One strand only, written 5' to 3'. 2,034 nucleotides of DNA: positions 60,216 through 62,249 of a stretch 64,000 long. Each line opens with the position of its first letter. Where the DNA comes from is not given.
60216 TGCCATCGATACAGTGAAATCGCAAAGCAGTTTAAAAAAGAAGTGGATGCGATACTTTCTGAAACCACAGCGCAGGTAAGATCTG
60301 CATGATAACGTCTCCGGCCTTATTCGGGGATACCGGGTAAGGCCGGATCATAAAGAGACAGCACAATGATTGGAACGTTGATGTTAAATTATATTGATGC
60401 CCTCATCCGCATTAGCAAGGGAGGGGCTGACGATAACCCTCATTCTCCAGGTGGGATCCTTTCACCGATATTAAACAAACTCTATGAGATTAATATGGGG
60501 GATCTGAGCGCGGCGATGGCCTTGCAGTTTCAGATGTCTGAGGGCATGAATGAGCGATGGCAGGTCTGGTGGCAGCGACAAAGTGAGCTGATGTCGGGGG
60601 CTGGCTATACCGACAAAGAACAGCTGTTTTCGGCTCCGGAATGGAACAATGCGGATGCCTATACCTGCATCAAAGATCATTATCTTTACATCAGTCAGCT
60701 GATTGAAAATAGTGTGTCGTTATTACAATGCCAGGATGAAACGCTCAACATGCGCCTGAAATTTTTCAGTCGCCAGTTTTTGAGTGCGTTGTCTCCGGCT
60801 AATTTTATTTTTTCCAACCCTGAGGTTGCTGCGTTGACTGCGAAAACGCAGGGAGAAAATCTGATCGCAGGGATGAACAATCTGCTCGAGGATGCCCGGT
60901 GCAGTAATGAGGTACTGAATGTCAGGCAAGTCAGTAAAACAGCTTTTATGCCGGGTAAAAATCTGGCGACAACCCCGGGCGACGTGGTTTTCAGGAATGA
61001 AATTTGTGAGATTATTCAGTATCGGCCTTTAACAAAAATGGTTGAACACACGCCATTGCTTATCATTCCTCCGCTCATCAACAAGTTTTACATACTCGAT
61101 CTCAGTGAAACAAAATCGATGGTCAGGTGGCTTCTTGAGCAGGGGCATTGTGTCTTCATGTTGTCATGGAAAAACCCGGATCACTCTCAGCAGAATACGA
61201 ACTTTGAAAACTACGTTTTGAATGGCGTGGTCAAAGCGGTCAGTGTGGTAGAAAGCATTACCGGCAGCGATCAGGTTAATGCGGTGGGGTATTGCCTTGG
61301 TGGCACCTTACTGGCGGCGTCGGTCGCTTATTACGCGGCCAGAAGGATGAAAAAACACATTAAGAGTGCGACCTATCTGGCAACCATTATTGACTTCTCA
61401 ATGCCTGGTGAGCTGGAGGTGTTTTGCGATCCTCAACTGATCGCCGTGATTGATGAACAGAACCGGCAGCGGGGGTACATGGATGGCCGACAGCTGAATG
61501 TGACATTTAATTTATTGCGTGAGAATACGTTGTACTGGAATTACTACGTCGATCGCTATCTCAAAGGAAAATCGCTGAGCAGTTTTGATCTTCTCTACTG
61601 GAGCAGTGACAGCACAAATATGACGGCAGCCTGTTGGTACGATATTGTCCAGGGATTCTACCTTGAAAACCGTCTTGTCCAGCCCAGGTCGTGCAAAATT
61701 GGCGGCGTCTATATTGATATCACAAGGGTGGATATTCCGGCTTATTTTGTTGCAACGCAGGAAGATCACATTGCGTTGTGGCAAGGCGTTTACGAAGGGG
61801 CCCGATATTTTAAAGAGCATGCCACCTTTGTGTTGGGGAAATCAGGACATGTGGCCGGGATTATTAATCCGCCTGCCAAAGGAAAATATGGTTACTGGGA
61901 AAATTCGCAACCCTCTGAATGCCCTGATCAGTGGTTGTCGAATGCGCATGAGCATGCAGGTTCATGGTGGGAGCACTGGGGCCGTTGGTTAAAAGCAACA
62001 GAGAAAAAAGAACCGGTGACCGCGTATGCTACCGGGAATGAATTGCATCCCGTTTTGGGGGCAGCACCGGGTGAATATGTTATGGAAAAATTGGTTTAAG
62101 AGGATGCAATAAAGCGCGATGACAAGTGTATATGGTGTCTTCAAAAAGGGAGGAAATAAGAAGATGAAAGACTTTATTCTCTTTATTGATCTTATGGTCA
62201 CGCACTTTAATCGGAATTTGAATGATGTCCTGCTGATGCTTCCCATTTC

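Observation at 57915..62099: Complete phaB-phaA-phasin-phaC polyhydroxyalkanoate synthesis cluster on an enterobacterial plasmid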

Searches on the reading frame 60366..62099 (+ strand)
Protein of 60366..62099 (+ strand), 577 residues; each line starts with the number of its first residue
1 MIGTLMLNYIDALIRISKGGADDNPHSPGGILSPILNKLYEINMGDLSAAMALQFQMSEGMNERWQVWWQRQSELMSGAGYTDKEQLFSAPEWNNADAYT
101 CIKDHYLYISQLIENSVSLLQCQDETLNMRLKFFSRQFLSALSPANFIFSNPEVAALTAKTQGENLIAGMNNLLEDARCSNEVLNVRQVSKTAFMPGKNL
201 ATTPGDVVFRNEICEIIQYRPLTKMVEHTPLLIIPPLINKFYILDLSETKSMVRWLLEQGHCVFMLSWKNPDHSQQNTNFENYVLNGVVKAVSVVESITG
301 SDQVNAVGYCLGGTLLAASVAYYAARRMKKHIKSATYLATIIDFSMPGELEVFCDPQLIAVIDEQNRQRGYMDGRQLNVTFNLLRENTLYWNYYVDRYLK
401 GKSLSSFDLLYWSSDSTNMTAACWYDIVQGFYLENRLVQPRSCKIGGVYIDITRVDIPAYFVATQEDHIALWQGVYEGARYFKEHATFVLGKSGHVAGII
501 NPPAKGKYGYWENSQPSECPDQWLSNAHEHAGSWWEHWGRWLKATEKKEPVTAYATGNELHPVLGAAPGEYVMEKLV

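Call 3: search_protein_families(library=pfam, proteins=[window:60366-62099:+])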
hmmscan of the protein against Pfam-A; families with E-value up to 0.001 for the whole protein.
window:60366-62099:+ (577 aa): 2 families
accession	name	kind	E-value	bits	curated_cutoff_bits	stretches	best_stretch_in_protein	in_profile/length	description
PF07167.19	PhaC_N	-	2e-58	197.3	23.7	1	85-256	2-173/173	Poly-beta-hydroxybutyrate polymerase (PhaC) N-terminus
PF00561.26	Abhydrolase_1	-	4.4e-18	66.3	25.8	1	252-501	19-244/245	alpha/beta hydrolase fold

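Call 4: search_protein_families(library=ncbifam, proteins=[window:60366-62099:+])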
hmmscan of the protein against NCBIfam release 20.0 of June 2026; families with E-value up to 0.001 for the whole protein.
window:60366-62099:+ (577 aa): 3 families
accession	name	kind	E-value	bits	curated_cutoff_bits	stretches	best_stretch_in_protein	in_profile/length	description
TIGR01838.1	PHA_synth_I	subfamily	3.9e-201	669.1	622.65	1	50-573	8-531/532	class I poly(R)-hydroxyalkanoic acid synthase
TIGR01839.1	PHA_synth_II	subfamily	1.2e-118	396.6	855.4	1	84-574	75-559/560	class II poly(R)-hydroxyalkanoic acid synthase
TIGR01836.1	PHA_synth_III_C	subfamily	3.8e-42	144.6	365.3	1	199-497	33-328/350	class III poly(R)-hydroxyalkanoic acid synthase subunit PhaC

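Call 12: find_encoding_contigs(protein=window:60366-62099:+, flank=10000, max_places=8)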
Protein window:60366-62099:+ (577 aa): no gene with exactly this product is on record in the collection.

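Call 13: find_homologous_proteins(query=window:60366-62096:+)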
Query window:60366-62096:+ (577 aa): 7948 proteins with E <= 0.001 among 8000 candidates; the best 120 are listed.
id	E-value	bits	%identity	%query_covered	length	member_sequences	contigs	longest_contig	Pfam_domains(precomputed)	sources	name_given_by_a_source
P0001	0.0e+0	1348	99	100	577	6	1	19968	PF07167.20,PF00561.27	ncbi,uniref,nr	ncbi:class I poly(R)-hydroxyalkanoic acid synthase [Cedecea sp. NFIX57]|uniref:class I poly(R)-hydro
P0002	0.0e+0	1089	80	100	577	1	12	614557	PF07167.20,PF00561.27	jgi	jgi:polyhydroxyalkanoate synthase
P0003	7.8e-249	845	62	100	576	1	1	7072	PF07167.20,PF00561.27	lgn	-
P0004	1.4e-243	828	61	100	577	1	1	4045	PF07167.20,PF00561.27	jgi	-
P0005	6.7e-222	756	59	94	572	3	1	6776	PF07167.20,PF00561.27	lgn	-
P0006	7.1e-220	749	56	95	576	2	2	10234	PF07167.20,PF00561.27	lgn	-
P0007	1.3e-194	666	61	81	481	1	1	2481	PF07167.20,PF00561.27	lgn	-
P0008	2.0e-190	652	51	94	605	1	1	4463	PF07167.20,PF00561.27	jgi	jgi:polyhydroxyalkanoate synthase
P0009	1.4e-189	649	49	95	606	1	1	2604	PF07167.20,PF00561.27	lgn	-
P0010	2.6e-189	649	50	94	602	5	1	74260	PF07167.20,PF00561.27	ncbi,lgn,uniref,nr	ncbi:class I poly(R)-hydroxyalkanoic acid synthase [Photobacterium sp. BZF1]|uniref:class I poly(R)-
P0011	1.5e-188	646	49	100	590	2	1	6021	PF07167.20,PF00561.27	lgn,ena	-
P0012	1.6e-188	646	49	100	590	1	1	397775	PF07167.20,PF00561.27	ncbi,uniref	ncbi:class I poly(R)-hydroxyalkanoic acid synthase [Vibrio profundum]|uniref:class I poly(R)-hydroxy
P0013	5.8e-188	644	54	85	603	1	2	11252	PF07167.20,PF00561.27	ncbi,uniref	ncbi:class I poly(R)-hydroxyalkanoic acid synthase [Vibrio sp.]|uniref:class I poly(R)-hydroxyalkano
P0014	6.2e-188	644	49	98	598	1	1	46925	PF07167.20,PF00561.27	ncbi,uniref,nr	ncbi:class I poly(R)-hydroxyalkanoic acid synthase [Vibrio mediterranei]|uniref:class I poly(R)-hydr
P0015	8.6e-188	643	50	94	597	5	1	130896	PF07167.20,PF00561.27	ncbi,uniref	ncbi:class I poly(R)-hydroxyalkanoic acid synthase [Photobacterium sagamiensis]|uniref:class I poly(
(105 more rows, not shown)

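Call 15: find_encoding_contigs(protein=P0001, flank=10000, max_places=4)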
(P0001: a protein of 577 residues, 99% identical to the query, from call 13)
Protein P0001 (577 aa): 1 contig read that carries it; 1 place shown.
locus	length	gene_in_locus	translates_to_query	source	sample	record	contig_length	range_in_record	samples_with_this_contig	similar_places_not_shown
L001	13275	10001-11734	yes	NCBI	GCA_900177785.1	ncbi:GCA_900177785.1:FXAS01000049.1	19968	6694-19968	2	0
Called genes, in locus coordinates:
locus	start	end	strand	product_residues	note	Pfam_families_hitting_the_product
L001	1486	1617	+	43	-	-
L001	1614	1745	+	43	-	-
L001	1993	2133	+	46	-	-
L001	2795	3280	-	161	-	PF06890:Phage_Mu_Gp45, PF18715:Phage_spike (faint)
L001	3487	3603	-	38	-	-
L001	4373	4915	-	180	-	-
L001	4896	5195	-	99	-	-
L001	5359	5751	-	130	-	-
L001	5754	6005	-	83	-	-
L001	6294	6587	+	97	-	-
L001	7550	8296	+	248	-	PF00106:adh_short, PF01370:Epimerase, PF08659:KR, PF16363:GDP_Man_Dehyd (weak), PF13561:adh_short_C2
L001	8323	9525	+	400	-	PF00108:Thiolase_N, PF02803:Thiolase_C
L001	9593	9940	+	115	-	PF09361:Phasin_2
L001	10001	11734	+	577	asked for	PF07167:PhaC_N, PF00561:Abhydrolase_1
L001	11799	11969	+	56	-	-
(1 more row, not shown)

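Call 16: find_encoding_contigs(protein=P0002, flank=10000, max_places=4)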
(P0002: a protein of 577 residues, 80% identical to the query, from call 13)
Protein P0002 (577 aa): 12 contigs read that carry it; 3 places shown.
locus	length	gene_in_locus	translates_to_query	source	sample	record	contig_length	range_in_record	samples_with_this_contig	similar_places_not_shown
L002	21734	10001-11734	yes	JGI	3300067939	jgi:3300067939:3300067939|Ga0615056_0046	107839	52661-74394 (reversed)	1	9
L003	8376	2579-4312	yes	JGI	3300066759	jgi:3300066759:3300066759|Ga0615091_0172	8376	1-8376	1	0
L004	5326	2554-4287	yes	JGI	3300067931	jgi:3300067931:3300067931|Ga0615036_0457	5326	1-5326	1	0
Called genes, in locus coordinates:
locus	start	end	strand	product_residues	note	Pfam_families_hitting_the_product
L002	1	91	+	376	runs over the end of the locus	-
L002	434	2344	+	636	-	-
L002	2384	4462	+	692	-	-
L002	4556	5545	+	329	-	PF02369:Big_1 (weak)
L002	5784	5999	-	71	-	-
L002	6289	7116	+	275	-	PF01547:SBP_bac_1, PF13531:SBP_bac_11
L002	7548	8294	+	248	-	PF00106:adh_short, PF01370:Epimerase, PF08659:KR, PF16363:GDP_Man_Dehyd (weak), PF13460:NAD_binding_10 (weak), PF13561:adh_short_C2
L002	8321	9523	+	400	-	PF00108:Thiolase_N, PF02803:Thiolase_C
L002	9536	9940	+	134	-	PF09361:Phasin_2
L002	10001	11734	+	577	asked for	PF07167:PhaC_N, PF00561:Abhydrolase_1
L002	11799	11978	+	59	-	-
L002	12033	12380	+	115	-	-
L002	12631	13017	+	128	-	PF01385:OrfB_IS605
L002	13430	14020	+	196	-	PF03067:LPMO_10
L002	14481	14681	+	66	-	-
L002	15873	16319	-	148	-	PF00486:Trans_reg_C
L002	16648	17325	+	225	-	PF00196:GerE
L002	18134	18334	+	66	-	-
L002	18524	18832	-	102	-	PF11776:RcnB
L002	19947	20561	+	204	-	PF00182:Glyco_hydro_19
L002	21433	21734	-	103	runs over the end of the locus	PF09134:Invasin_D3, PF02369:Big_1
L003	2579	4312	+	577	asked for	PF07167:PhaC_N, PF00561:Abhydrolase_1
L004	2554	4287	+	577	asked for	PF07167:PhaC_N, PF00561:Abhydrolase_1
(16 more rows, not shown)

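Call 17: find_related_loci(query=window:60366-62096:+, collection=genome_contigs, flank=10000)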
Query window:60366-62096:+ (577 aa) in genome_contigs; peptide patterns used: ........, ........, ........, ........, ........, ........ (x = any residue, [..] = any of these).
32 stretches matched a pattern; 8 encode a relative of the query (tblastn E <= 1e-3); 8 distinct loci.
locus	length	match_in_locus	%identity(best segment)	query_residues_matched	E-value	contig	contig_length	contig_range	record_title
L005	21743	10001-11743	49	9-576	0e+0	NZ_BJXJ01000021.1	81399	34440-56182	Vibrio sagamiensis NBRC 104589 sequence021, whole genome shotgun sequence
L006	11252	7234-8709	54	85-576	0e+0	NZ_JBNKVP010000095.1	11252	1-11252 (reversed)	MAG: Vibrio sp. isolate A1A2.bin.16.strict NODE_95_length_11252_cov_4.845190, whole genome shotgun sequence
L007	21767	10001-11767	47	3-576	0e+0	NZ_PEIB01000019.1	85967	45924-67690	Veronia nyctiphanis strain CAIM 600 CAIM600T_19, whole genome shotgun sequence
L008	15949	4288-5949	50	33-576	0e+0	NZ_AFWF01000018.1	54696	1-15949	Vibrio ichthyoenteri ATCC 700023 VII00023_115, whole genome shotgun sequence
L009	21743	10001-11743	47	9-576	0e+0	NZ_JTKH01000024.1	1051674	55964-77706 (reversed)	Vibrio renipiscarius strain DCR 1-4-2 Contig24, whole genome shotgun sequence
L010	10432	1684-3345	49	33-576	0e+0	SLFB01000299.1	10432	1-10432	MAG: Vibrio sp. isolate CSSed162cmB_599R1 CSSed16-2cmB-23821, whole genome shotgun sequence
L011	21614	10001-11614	50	38-576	0e+0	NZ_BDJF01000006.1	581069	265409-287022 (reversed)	Vibrio injensis strain M12-1144, whole genome shotgun sequence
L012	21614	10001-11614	49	38-576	0e+0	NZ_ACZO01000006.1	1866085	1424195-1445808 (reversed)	Vibrio metschnikovii CIP 69.14 VIB.Contig146, whole genome shotgun sequence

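Call 19: search_solved_structures(query=window:60366-62096:+, show_alignments=2)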
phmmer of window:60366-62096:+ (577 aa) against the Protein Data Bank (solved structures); distinct sequences matched with E-value up to 0.001: 5.
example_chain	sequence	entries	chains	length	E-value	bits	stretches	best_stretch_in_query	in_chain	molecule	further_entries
9knj_A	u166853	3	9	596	7.4e-145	486.8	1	40-575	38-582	PHA synthase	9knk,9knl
5xav_A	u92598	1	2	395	3.9e-104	352.3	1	194-575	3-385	Intracellular polyhydroxyalkanoate synthase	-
6k3c_A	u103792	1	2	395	2e-103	350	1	194-575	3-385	Intracellular polyhydroxyalkanoate synthase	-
5hz2_A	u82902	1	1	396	3.3e-101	342.6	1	193-575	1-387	Poly-beta-hydroxybutyrate polymerase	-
5t6o_A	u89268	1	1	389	4.2e-100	339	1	193-575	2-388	Poly-beta-hydroxybuterate polymerase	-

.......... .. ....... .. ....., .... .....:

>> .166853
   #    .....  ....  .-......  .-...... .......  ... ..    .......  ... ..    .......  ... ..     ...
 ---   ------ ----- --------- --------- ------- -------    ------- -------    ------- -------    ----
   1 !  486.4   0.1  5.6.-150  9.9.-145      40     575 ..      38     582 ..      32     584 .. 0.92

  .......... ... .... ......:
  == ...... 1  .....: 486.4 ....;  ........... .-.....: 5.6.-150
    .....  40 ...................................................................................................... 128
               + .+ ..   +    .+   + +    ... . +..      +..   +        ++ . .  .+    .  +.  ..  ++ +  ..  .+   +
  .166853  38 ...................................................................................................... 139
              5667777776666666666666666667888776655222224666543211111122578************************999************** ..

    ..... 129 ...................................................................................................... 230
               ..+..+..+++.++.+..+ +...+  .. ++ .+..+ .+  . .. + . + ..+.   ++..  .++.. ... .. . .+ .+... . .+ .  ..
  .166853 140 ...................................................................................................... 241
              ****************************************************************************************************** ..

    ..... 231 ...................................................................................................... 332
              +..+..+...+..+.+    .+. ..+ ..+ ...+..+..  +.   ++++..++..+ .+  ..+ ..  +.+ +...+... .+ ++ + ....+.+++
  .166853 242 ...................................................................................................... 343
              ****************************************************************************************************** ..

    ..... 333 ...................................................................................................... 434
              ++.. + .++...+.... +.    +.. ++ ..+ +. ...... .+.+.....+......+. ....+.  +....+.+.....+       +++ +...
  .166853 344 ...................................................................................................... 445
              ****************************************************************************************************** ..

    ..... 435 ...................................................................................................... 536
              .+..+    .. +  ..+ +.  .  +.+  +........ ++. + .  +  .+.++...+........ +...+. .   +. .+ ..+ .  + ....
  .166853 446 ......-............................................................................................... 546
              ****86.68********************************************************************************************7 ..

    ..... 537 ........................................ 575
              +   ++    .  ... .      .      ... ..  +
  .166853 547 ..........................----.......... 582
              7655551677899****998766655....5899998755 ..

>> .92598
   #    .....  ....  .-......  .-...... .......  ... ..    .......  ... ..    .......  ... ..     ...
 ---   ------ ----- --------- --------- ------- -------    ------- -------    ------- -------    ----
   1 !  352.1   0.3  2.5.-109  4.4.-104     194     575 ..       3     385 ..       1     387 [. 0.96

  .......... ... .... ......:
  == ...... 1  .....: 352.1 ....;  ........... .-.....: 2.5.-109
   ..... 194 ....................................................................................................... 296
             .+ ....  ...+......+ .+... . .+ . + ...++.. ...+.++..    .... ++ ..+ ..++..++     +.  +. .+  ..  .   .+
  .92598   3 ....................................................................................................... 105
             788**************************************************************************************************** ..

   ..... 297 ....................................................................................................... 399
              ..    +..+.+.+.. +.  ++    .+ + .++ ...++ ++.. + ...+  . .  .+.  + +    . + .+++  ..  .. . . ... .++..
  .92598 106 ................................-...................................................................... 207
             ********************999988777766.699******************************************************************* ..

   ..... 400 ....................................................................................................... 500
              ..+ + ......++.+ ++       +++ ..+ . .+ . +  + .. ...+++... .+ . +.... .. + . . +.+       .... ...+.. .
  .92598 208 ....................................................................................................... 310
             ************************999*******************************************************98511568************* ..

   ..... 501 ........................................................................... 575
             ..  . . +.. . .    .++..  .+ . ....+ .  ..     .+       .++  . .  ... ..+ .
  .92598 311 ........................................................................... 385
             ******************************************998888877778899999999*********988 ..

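Call 29: find_encoding_contigs(protein=P0003, flank=10000, max_places=3)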
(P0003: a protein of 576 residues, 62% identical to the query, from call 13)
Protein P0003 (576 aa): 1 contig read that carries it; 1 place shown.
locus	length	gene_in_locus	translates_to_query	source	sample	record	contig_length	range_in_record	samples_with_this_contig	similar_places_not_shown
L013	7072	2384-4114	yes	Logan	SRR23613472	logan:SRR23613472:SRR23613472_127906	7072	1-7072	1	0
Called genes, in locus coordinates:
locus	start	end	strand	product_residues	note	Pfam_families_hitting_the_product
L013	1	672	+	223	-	?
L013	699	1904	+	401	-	PF00108:Thiolase_N, PF02803:Thiolase_C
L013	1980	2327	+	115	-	PF09361:Phasin_2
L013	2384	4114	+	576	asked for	PF07167:PhaC_N, PF00561:Abhydrolase_1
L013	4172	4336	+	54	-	-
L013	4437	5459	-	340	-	-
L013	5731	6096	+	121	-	-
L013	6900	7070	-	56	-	?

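Call 30: find_encoding_contigs(protein=P0006, flank=10000, max_places=3)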
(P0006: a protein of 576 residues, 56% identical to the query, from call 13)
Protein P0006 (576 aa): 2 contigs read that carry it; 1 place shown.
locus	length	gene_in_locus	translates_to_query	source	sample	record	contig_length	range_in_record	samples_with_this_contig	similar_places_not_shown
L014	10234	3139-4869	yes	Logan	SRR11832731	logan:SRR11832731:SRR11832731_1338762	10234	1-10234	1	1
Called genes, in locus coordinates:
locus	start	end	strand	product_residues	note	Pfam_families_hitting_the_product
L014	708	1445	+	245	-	PF00106:adh_short, PF08659:KR, PF13561:adh_short_C2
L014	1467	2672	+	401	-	PF00108:Thiolase_N, PF02803:Thiolase_C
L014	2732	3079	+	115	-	PF09361:Phasin_2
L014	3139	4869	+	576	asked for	PF07167:PhaC_N, PF00561:Abhydrolase_1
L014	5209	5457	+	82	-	-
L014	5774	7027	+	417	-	PF08450:SGL (faint)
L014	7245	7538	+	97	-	-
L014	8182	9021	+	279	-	PF00126:HTH_1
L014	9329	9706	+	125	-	PF16931:Phage_holin_8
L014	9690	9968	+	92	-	PF05449:Phage_holin_3_7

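Call 31: find_encoding_contigs(protein=P0005, flank=10000, max_places=3)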
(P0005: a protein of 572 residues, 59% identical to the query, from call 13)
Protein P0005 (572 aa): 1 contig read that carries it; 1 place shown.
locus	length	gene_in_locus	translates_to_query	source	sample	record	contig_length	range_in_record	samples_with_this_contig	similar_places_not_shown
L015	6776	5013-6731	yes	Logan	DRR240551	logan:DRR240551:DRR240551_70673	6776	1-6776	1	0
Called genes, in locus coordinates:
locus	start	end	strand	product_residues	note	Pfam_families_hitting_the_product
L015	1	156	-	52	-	?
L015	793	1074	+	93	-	PF17032:Zn_ribbon_15 (faint), PF13248:Zn_ribbon_3 (faint), PF12773:DZR, PF13240:Zn_Ribbon_1 (faint)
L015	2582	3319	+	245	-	PF00106:adh_short, PF08659:KR, PF13561:adh_short_C2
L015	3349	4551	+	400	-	PF00108:Thiolase_N, PF02803:Thiolase_C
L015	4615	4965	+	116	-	PF09361:Phasin_2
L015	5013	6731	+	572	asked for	PF07167:PhaC_N, PF00561:Abhydrolase_1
